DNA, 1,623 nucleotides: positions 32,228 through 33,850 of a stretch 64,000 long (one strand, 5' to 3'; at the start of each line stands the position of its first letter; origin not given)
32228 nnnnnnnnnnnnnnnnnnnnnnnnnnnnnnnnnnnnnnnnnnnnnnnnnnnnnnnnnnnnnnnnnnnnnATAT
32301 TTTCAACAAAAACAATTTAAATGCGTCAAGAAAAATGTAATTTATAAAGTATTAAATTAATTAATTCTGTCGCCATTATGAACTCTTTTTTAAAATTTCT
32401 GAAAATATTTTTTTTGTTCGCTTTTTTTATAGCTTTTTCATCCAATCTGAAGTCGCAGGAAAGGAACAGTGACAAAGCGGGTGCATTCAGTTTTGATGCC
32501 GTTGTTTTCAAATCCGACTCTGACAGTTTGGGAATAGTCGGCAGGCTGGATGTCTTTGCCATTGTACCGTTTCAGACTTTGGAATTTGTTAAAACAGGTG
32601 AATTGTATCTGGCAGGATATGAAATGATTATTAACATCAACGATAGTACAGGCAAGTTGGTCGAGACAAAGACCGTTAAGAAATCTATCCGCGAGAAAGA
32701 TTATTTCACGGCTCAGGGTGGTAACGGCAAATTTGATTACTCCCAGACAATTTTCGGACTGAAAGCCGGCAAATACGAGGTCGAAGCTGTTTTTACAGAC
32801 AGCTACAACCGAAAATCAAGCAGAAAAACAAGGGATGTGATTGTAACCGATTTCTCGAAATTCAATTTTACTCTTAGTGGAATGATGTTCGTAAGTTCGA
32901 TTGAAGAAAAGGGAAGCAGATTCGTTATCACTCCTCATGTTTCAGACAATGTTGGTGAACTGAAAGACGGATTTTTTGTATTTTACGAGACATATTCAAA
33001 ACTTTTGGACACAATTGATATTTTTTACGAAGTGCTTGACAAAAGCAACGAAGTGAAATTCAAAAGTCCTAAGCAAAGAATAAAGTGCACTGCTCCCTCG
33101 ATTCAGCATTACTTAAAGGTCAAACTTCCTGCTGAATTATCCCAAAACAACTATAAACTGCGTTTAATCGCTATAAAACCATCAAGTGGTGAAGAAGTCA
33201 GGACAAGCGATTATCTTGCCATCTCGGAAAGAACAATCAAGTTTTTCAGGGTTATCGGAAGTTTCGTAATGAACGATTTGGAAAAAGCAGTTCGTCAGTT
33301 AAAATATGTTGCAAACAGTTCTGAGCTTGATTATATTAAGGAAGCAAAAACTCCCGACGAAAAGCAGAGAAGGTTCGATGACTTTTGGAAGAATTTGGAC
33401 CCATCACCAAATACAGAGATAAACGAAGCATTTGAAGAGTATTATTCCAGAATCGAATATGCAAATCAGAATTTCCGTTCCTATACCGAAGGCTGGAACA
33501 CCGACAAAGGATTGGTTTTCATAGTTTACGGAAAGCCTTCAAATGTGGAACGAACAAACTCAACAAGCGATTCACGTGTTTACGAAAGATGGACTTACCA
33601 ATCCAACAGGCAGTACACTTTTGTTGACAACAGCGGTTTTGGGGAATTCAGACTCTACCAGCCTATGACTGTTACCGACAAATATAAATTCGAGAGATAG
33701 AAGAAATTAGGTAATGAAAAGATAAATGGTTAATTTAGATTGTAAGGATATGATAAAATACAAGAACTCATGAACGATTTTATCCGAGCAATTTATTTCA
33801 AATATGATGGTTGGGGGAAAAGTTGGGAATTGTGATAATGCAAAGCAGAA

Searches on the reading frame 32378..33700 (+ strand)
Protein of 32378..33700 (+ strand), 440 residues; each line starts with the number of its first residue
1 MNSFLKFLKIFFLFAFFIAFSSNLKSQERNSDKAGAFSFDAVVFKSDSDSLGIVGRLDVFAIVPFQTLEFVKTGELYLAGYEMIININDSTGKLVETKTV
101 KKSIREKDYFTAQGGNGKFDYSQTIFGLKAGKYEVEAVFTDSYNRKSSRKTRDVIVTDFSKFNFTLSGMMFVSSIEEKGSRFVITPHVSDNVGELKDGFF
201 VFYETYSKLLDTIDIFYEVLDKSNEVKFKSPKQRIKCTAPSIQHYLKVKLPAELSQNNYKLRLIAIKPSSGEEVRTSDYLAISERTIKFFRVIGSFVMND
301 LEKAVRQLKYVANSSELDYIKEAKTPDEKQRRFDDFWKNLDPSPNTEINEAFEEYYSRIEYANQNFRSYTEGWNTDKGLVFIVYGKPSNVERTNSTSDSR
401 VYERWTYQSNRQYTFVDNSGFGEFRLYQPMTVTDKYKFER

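Call 16: search_protein_families(library=pfam, proteins=[window:32378-33700:+])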
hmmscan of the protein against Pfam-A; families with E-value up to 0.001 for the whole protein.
window:32378-33700:+ (440 aa): 1 family
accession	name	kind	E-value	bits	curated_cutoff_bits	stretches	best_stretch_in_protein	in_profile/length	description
PF20094.4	GWxTD_dom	-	1.7e-23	83.7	26.9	1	298-419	27-143/172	GWxTD domain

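Call 73: find_encoding_contigs(protein=window:32378-33700:+, flank=3000, max_places=6)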
Protein window:32378-33700:+ (440 aa): 3 contigs read that carry it; 3 places shown.
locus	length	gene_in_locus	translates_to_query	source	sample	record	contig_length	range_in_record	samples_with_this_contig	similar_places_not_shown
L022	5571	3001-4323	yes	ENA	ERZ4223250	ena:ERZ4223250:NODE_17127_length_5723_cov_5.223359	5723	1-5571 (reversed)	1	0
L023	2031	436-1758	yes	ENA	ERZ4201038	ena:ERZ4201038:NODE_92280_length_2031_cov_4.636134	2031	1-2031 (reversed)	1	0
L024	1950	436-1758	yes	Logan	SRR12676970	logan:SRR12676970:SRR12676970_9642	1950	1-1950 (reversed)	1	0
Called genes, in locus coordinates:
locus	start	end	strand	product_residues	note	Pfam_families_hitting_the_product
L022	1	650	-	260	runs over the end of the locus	PF21088:MS_channel_1st (weak), PF00924:MS_channel_2nd, PF21082:MS_channel_3rd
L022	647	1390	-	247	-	PF04254:DUF432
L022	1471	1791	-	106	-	-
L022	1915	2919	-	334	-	PF00535:Glycos_transf_2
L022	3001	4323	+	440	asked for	PF20094:GWxTD_dom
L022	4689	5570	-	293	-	?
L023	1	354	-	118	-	?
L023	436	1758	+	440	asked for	PF20094:GWxTD_dom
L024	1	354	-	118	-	?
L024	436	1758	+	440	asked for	PF20094:GWxTD_dom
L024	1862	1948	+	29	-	?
